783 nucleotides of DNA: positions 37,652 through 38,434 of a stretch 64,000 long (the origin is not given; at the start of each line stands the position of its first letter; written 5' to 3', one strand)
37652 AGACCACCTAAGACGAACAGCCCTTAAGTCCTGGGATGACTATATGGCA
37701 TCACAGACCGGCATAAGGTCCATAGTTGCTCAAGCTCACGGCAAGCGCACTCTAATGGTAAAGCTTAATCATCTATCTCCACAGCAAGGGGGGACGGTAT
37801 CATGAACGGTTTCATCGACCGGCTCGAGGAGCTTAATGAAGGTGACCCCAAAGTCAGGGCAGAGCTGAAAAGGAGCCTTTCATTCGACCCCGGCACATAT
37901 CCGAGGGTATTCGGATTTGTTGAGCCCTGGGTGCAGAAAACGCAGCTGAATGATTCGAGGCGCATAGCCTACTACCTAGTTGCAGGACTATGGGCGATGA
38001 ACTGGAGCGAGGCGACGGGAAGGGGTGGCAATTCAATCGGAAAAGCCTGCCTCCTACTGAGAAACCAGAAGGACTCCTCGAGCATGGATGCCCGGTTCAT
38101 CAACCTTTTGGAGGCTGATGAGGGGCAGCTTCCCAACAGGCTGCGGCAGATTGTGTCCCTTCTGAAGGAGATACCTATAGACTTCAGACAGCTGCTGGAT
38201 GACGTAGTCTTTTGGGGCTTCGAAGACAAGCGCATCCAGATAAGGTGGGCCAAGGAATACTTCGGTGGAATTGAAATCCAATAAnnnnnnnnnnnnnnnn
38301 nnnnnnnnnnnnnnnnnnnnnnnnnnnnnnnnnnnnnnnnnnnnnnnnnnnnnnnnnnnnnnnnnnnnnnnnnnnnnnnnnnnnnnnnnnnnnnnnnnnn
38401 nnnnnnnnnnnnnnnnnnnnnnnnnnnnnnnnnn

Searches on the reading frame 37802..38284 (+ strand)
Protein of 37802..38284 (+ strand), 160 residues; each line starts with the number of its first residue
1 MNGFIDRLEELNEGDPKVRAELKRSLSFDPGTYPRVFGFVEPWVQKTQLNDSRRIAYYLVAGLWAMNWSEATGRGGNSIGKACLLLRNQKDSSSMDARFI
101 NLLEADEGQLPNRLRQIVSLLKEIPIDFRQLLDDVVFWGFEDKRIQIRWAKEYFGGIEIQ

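Call 6: search_protein_families(library=pfam, proteins=[window:37802-38284:+])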
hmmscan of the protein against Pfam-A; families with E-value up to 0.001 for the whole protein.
window:37802-38284:+ (160 aa): 1 family
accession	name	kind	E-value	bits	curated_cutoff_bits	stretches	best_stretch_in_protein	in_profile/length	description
PF09485.15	CRISPR_Cse2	-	6.4e-28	98.3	24.6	1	19-154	2-137/137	CRISPR-associated protein Cse2 (CRISPR_cse2)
